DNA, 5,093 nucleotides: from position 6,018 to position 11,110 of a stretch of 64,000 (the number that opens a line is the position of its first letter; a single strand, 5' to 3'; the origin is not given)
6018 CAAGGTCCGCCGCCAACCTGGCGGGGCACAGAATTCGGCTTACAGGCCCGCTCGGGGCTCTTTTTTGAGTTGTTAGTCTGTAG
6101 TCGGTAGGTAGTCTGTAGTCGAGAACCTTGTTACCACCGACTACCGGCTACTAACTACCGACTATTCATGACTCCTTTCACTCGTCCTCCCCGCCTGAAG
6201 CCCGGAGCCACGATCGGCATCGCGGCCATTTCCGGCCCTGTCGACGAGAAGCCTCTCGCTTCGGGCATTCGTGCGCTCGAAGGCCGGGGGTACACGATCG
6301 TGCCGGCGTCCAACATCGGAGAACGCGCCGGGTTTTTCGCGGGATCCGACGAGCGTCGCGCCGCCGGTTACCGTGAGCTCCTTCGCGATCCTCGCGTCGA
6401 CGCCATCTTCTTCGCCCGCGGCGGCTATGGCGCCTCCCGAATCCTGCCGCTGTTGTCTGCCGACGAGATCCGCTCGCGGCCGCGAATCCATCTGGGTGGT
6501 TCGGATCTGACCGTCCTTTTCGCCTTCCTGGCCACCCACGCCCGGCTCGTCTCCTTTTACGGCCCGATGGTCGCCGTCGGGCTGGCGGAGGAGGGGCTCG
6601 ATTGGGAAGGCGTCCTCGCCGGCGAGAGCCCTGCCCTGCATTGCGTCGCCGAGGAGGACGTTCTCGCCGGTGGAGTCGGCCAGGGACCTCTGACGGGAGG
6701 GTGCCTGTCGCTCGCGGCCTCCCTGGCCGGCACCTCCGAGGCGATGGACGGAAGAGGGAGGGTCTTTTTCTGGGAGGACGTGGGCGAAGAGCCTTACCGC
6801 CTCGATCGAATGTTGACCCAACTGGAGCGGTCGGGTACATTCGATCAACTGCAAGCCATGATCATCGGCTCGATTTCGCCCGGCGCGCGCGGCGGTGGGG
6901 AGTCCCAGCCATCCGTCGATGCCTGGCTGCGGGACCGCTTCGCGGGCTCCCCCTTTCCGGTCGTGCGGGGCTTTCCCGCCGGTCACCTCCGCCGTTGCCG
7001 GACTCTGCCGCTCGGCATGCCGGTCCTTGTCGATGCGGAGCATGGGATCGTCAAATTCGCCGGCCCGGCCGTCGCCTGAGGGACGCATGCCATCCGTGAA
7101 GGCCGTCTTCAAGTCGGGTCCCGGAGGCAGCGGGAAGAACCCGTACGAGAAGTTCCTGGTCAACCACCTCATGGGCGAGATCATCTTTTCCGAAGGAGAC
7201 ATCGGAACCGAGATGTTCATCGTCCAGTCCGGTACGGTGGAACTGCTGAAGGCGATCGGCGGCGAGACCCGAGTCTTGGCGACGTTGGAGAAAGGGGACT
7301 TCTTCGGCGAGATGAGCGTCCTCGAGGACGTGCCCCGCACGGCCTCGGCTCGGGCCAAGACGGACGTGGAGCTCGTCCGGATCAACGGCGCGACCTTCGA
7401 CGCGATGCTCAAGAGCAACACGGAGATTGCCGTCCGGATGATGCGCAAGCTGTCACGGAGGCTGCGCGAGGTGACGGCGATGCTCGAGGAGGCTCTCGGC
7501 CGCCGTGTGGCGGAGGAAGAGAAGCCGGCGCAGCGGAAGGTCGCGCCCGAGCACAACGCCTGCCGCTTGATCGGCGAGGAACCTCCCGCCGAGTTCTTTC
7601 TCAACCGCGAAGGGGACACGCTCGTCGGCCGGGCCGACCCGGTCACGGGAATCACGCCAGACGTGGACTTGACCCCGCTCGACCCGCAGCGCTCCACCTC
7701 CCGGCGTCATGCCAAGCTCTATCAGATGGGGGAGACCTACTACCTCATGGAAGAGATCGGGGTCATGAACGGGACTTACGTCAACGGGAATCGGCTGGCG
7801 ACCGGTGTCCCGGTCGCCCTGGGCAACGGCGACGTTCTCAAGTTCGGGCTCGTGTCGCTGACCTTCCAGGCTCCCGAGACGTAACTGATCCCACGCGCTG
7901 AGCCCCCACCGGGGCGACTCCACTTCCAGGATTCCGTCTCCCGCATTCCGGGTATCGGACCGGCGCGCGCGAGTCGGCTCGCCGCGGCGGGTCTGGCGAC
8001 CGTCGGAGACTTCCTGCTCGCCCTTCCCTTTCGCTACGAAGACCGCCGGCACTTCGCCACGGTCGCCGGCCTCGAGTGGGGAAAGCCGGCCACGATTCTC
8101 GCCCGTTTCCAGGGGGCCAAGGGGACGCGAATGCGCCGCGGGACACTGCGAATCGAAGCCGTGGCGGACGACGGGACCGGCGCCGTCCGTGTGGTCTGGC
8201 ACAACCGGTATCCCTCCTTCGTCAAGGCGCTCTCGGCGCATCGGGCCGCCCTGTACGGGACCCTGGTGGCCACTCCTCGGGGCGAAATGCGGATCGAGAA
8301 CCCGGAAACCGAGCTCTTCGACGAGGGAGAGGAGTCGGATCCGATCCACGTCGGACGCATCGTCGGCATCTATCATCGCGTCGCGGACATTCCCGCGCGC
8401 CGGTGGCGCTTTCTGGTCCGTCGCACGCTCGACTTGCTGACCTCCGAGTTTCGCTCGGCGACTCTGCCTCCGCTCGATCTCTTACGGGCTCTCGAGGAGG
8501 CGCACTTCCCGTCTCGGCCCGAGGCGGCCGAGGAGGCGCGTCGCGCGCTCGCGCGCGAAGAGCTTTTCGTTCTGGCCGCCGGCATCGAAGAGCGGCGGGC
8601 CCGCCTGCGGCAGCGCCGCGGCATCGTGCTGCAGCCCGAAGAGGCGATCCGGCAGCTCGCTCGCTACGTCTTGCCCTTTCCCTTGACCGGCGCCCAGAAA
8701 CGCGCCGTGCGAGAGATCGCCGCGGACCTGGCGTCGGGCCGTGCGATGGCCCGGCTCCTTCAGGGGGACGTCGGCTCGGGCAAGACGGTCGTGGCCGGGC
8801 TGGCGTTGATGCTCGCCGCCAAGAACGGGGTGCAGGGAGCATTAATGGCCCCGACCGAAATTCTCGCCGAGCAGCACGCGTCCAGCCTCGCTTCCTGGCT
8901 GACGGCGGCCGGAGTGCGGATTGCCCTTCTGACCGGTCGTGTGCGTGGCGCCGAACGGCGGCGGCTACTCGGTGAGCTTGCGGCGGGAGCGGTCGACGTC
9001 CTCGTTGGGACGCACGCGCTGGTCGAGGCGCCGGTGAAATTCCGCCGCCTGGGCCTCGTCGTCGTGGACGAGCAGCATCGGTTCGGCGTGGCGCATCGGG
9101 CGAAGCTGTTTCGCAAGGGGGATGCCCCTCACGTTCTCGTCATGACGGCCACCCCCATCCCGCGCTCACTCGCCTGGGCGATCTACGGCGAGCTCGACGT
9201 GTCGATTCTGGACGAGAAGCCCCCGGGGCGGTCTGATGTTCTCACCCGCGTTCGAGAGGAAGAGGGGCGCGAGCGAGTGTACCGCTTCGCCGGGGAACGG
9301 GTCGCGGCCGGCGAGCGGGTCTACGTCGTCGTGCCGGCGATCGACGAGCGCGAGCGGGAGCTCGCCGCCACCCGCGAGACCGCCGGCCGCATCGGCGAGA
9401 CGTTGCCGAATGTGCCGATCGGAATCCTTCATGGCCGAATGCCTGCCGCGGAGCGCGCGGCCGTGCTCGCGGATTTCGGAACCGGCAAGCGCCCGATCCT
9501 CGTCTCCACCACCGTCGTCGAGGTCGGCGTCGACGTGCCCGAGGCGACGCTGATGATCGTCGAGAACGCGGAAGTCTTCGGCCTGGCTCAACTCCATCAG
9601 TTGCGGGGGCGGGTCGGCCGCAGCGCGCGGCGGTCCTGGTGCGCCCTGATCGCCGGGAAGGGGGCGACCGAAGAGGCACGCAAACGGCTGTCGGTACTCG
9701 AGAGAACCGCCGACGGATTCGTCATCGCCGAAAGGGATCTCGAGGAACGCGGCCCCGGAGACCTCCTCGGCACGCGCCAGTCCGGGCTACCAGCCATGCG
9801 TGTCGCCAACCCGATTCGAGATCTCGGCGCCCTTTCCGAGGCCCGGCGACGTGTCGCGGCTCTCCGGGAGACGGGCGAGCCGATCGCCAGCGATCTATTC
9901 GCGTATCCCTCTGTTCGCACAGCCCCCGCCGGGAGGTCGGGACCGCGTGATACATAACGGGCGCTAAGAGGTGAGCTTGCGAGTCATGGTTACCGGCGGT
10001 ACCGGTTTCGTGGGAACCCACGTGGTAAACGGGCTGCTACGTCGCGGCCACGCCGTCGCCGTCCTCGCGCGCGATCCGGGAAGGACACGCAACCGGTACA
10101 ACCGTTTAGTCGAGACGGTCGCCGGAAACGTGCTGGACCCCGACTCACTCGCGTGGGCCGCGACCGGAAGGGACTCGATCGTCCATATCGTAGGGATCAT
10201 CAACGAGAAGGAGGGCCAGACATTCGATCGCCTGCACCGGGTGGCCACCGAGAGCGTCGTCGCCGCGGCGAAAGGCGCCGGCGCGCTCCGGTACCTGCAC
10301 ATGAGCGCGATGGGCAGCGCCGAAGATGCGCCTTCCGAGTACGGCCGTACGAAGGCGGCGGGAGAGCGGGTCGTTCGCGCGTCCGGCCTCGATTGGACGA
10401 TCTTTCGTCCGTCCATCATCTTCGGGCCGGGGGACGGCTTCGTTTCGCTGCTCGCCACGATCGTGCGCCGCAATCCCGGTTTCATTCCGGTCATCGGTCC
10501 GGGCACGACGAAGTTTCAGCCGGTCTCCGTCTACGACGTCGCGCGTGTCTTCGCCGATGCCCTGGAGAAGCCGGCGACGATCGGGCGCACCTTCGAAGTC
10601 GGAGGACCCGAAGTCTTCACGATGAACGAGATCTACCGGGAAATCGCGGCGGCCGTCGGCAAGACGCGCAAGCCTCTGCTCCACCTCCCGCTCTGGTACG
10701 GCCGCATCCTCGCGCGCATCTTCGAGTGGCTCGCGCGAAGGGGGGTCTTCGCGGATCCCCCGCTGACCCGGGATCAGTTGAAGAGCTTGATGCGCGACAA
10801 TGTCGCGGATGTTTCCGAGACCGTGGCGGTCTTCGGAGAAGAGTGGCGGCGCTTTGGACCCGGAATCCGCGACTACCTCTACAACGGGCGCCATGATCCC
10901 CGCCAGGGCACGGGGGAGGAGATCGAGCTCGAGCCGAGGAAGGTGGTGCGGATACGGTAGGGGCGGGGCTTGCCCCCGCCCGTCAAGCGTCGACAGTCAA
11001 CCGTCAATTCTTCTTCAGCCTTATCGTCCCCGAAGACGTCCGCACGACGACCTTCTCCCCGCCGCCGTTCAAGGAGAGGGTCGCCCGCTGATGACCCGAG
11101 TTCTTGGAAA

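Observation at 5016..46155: A family of heptad-periodic, lower-GC intergenic elements placed between co-directional genes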

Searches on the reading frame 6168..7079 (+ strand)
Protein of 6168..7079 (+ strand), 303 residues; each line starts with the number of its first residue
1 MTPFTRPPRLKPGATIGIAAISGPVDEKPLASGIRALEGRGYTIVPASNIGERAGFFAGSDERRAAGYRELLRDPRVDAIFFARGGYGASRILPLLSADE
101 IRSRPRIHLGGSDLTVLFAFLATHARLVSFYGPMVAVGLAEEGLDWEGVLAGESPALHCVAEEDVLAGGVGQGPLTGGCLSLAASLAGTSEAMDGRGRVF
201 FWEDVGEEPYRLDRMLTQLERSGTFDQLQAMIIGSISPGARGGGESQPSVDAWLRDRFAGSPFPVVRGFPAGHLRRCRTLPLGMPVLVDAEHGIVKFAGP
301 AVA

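Call 14: search_protein_families(library=pfam, proteins=[window:6168-7079:+])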
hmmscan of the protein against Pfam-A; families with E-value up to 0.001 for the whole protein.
window:6168-7079:+ (303 aa): 2 families
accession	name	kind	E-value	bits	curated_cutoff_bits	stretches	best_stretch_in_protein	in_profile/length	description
PF02016.21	Peptidase_S66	-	1.4e-28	99.9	25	1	16-132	1-121/121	LD-carboxypeptidase N-terminal domain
PF17676.7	Peptidase_S66C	-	1.6e-28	100.2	23.7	1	172-286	1-118/120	LD-carboxypeptidase C-terminal domain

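Call 33: find_related_loci(query=window:6168-7079:+, collection=metagenome_contigs, flank=10000)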
Query window:6168-7079:+ (303 aa) in metagenome_contigs; peptide patterns used: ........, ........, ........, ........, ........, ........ (x = any residue, [..] = any of these).
257 stretches matched a pattern; 62 encode a relative of the query (tblastn E <= 1e-3); 62 distinct loci.
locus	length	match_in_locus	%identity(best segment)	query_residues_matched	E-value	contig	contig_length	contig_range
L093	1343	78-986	100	1-303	0e+0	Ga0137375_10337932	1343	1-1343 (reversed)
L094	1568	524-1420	70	1-298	2e-140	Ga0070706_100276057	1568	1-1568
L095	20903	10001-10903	70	1-300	3e-129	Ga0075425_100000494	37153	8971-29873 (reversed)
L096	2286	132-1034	69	1-300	8e-136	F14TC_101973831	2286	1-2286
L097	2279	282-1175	68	6-302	4e-133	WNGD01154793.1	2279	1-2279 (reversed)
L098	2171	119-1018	67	4-302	1e-132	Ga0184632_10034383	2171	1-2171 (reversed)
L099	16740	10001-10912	65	1-302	4e-123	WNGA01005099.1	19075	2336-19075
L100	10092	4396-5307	64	1-302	1e-122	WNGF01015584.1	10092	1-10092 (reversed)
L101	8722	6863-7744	69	3-293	1e-122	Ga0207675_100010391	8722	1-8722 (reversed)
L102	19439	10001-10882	69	3-293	1e-122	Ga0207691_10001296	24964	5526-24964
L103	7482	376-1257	69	3-293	1e-122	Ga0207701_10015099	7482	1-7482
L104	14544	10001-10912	64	1-302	9e-123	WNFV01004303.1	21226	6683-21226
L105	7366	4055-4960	66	2-302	2e-122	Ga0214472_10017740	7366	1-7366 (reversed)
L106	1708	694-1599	66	2-303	9e-130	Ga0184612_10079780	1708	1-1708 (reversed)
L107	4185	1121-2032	65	2-303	3e-122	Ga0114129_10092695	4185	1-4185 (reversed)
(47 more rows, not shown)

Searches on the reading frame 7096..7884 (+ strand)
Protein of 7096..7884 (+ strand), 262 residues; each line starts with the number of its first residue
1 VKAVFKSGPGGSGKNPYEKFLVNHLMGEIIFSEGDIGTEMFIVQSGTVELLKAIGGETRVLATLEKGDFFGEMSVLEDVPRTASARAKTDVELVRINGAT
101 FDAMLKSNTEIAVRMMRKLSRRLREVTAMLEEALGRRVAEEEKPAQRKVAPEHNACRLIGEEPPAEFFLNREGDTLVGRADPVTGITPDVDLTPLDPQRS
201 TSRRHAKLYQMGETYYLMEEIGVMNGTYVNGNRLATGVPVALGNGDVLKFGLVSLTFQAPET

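Call 75: search_protein_families(library=pfam, max_evalue=0.00001, proteins=[window:7096-7884:+])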
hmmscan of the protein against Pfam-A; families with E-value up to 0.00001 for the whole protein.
window:7096-7884:+ (262 aa): 2 families
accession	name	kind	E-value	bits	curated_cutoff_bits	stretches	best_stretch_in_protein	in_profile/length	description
PF00027.35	cNMP_binding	-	1.2e-23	83.3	27.5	1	26-108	6-89/89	Cyclic nucleotide-binding domain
PF00498.31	FHA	-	2.3e-11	44.4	20.7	1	176-251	2-67/67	FHA domain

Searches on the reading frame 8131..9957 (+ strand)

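Call 75: search_protein_families(library=pfam, max_evalue=0.00001, proteins=[window:8131-9957:+])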
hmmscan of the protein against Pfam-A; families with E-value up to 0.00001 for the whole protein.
window:8131-9957:+ (608 aa): 4 families
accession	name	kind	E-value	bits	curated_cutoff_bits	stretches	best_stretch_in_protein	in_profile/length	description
PF00270.35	DEAD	-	8.7e-22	78.1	26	1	188-345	3-162/167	DEAD/DEAH box helicase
PF00271.37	Helicase_C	-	1.1e-21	77.6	23.5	1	392-498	13-109/110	Helicase conserved C-terminal domain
PF04851.21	ResIII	-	6.6e-09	36.3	22.5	1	186-342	5-162/164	Type III restriction enzyme, res subunit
PF19833.4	RecG_dom3_C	-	1.4e-08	35.1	26.8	1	526-576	1-52/87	ATP-dependent DNA helicase RecG, domain 3, C-terminal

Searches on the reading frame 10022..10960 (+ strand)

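Call 75: search_protein_families(library=pfam, max_evalue=0.00001, proteins=[window:10022-10960:+])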
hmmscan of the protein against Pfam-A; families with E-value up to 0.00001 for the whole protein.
window:10022-10960:+ (312 aa): 6 families
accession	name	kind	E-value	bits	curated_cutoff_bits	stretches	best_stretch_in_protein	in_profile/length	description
PF13460.12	NAD_binding_10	-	2.5e-19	70.3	27.2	1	2-183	11-183/184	NAD(P)H-binding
PF01370.27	Epimerase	-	3e-12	46.9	20.9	1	3-194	16-240/240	NAD dependent epimerase/dehydratase family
PF04321.23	RmlD_sub_bind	-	3.5e-08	33.3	27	1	105-216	123-235/287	RmlD substrate binding domain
PF05368.20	NmrA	-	3.6e-07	30.5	27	1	2-215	19-237/298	NmrA-like family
PF07993.18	NAD_binding_4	-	1.4e-06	28.1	20.1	1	88-138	158-213/258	Male sterility protein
PF01073.25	3Beta_HSD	-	5e-06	26.2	22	0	30-99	47-119/280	3-beta hydroxysteroid dehydrogenase/isomerase family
